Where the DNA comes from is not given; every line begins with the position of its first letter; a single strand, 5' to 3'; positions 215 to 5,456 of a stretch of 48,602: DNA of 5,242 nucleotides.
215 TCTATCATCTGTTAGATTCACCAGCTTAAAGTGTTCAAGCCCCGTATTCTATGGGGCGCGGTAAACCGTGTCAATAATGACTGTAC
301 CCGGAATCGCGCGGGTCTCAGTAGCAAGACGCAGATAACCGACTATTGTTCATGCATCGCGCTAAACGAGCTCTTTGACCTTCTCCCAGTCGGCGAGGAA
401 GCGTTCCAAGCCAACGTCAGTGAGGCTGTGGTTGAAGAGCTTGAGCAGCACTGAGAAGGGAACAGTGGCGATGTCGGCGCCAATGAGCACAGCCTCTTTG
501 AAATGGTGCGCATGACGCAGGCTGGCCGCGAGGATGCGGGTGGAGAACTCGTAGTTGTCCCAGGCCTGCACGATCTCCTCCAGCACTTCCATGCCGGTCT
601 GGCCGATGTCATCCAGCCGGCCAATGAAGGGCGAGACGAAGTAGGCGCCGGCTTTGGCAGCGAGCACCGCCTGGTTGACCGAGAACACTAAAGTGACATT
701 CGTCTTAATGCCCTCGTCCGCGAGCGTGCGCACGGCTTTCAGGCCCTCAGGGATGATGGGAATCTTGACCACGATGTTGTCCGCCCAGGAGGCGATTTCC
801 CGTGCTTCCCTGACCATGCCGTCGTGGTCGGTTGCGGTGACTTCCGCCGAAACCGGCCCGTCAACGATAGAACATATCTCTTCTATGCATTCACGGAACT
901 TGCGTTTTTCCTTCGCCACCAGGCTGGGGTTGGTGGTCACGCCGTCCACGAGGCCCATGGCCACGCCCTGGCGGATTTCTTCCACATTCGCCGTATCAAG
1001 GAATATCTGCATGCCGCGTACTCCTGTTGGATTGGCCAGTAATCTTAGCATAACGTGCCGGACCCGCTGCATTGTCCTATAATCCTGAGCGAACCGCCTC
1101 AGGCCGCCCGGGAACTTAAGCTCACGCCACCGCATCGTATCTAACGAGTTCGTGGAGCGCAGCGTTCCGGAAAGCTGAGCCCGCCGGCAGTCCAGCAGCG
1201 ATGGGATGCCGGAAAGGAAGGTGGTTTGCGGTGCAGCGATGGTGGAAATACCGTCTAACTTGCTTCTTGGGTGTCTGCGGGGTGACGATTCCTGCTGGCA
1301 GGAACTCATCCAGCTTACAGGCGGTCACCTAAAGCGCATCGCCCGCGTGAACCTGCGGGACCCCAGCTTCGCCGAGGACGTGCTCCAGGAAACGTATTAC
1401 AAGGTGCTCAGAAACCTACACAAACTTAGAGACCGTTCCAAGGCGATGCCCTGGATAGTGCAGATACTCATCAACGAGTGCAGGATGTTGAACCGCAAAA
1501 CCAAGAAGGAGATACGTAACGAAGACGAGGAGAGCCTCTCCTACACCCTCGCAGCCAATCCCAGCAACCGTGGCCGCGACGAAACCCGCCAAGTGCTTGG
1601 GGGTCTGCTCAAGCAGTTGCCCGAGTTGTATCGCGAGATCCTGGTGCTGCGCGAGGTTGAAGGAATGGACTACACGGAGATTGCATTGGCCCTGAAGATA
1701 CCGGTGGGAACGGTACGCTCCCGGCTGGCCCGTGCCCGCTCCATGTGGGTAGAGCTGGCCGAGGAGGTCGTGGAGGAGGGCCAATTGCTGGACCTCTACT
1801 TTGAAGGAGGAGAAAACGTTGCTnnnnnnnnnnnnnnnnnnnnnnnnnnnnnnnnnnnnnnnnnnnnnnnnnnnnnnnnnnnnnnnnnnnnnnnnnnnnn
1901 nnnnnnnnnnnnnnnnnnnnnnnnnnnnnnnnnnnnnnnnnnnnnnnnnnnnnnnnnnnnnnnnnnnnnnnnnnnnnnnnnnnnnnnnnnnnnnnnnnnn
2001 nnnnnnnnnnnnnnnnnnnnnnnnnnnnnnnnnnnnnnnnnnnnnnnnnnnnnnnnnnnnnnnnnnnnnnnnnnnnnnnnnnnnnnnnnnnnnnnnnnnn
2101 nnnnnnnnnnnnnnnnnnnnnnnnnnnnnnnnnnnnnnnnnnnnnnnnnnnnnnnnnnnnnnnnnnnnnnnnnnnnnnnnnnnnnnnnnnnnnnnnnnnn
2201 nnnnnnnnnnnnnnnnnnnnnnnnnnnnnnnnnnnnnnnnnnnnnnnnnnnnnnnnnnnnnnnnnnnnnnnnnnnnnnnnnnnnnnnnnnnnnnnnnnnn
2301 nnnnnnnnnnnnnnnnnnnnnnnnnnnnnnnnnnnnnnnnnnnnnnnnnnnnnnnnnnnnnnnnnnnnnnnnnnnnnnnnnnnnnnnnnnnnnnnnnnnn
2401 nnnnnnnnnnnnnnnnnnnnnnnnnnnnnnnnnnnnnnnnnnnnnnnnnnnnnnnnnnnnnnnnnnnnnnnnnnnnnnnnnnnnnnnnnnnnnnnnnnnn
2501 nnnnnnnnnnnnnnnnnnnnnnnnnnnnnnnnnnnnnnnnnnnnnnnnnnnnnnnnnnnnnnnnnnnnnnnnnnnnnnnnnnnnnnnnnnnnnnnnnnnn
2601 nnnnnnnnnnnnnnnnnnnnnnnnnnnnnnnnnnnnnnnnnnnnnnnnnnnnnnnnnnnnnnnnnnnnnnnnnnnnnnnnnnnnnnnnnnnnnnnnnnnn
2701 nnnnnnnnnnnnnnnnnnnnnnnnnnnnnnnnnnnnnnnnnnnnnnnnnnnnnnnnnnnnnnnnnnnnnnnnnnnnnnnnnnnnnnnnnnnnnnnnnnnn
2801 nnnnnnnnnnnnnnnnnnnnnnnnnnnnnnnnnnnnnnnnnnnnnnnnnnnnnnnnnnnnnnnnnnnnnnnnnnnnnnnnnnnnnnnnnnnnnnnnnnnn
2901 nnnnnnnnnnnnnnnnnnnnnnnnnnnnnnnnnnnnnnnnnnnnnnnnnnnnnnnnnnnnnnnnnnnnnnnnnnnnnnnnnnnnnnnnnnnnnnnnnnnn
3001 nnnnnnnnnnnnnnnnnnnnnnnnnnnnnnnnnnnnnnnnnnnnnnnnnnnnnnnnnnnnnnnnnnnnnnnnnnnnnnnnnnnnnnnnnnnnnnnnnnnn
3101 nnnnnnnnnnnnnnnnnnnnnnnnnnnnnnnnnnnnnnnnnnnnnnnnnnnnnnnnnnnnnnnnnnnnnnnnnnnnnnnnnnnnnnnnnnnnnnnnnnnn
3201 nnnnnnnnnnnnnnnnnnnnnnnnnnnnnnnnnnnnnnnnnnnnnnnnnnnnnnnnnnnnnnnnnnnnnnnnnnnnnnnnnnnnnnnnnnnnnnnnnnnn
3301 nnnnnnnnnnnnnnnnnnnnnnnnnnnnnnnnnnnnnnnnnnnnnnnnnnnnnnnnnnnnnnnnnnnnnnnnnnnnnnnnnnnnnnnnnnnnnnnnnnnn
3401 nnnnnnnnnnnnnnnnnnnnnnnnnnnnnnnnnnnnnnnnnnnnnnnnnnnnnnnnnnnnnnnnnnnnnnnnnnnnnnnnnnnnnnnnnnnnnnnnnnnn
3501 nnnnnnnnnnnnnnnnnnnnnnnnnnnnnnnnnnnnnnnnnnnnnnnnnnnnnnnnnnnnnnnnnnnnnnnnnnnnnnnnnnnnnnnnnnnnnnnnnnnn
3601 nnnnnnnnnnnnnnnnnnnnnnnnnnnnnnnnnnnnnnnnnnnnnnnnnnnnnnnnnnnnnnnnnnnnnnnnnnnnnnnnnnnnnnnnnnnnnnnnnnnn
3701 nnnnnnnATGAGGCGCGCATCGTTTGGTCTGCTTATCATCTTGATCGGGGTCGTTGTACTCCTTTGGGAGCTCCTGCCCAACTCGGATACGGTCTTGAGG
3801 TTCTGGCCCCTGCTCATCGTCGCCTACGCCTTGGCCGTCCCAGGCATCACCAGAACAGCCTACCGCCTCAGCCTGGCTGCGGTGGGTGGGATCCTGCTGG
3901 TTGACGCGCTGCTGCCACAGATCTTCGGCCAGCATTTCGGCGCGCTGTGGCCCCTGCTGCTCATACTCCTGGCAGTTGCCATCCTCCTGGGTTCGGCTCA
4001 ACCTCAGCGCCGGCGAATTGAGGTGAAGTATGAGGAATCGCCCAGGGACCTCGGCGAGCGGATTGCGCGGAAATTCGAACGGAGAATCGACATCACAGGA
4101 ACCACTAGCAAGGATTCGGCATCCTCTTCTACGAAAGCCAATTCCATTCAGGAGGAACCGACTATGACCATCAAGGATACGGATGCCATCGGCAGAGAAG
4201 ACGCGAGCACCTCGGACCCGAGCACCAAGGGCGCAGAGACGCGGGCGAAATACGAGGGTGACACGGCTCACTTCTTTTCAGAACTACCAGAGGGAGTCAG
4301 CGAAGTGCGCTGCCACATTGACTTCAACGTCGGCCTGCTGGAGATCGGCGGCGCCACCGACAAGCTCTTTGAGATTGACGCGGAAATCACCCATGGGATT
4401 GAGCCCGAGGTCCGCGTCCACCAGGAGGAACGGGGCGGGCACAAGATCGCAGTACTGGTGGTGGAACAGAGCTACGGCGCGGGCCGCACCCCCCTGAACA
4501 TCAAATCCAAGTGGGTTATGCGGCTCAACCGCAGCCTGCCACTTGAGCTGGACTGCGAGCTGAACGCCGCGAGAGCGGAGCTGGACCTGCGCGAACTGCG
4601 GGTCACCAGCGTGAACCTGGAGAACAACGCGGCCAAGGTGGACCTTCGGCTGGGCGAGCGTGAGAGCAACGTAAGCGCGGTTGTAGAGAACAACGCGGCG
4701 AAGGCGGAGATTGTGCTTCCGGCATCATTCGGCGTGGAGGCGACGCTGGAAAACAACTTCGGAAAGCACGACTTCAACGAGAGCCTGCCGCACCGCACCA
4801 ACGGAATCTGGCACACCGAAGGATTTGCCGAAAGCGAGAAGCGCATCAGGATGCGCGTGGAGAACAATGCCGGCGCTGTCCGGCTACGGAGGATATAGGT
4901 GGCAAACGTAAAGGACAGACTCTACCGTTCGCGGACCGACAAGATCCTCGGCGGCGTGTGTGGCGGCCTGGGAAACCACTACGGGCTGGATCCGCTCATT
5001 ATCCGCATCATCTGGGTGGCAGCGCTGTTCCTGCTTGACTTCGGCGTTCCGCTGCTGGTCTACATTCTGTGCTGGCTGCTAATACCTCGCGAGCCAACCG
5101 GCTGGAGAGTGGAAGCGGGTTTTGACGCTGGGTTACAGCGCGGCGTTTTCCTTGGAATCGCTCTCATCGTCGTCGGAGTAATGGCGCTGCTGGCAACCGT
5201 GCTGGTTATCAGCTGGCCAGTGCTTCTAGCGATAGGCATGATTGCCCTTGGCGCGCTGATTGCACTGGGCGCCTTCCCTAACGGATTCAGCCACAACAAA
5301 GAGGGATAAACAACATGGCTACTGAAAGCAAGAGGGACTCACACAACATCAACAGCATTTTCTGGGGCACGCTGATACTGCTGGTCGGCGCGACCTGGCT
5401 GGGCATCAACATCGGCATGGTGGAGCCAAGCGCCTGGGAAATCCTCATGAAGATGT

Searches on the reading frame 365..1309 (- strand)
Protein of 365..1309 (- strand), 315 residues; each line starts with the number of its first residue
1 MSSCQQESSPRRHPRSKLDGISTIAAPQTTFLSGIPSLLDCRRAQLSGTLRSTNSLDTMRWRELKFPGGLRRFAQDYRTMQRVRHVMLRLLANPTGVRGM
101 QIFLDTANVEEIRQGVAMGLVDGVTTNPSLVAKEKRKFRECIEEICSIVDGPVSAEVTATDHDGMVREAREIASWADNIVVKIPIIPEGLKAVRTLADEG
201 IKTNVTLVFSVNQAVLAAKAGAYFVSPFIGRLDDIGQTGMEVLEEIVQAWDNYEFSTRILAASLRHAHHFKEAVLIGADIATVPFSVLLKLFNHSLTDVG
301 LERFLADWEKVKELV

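Call 68: search_protein_families(library=pfam, proteins=[window:365-1309:-], max_evalue=0.0001)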
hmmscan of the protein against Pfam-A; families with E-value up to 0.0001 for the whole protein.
window:365-1309:- (315 aa): 1 family
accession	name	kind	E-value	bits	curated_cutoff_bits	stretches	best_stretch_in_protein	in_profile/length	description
PF00923.25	TAL_FSA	-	3.5e-62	210.8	27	1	102-312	1-282/285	Transaldolase/Fructose-6-phosphate aldolase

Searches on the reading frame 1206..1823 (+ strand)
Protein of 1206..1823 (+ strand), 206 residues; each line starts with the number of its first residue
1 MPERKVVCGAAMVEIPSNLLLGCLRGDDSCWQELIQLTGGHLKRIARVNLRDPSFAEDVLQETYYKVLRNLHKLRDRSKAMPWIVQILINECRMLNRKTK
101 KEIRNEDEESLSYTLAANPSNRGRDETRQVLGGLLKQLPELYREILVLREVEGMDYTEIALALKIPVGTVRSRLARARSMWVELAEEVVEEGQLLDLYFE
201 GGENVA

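Call 68: search_protein_families(library=pfam, proteins=[window:1206-1823:+], max_evalue=0.0001)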
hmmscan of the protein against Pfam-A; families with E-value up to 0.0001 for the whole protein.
window:1206-1823:+ (206 aa): 3 families
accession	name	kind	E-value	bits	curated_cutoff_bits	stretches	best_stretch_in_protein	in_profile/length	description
PF08281.18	Sigma70_r4_2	-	7.2e-17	61.2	25.7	1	131-178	4-51/54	Sigma-70, region 4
PF04542.20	Sigma70_r2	-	1.1e-09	38.4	24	1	36-100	3-69/71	Sigma-70 region 2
PF04545.22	Sigma70_r4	-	1.9e-09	37.3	24.1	1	134-178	1-45/50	Sigma-70, region 4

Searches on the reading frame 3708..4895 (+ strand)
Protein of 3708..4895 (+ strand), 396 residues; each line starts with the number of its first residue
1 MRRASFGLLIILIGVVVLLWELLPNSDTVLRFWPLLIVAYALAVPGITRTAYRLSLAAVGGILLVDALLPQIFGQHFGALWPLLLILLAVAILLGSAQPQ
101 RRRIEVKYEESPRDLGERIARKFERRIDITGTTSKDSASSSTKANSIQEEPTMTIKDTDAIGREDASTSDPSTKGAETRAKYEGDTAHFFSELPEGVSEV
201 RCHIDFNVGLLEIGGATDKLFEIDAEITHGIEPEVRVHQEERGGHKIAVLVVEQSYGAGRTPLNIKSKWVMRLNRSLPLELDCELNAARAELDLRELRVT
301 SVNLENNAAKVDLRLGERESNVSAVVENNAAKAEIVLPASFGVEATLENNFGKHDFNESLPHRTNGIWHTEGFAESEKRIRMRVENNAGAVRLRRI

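Call 68: search_protein_families(library=pfam, proteins=[window:3708-4895:+], max_evalue=0.0001)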
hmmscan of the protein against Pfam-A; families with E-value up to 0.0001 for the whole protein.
window:3708-4895:+ (396 aa): 1 family
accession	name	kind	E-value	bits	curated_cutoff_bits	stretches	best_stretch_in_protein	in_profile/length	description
PF22570.1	LiaF-TM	-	1.7e-06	29.2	27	1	6-96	2-94/98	LiaF transmembrane domain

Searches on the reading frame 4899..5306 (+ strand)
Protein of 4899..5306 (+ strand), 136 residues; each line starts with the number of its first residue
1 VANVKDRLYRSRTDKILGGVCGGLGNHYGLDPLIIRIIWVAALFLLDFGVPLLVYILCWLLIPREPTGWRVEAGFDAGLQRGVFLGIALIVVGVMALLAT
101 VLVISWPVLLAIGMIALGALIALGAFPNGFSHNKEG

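Call 9: search_protein_families(library=pfam, proteins=[window:4899-5306:+], max_evalue=0.001)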
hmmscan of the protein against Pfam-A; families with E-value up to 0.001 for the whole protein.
window:4899-5306:+ (136 aa): 1 family
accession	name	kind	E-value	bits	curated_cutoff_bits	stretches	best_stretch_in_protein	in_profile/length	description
PF04024.17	PspC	-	5.3e-23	81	25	1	7-65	2-58/58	PspC domain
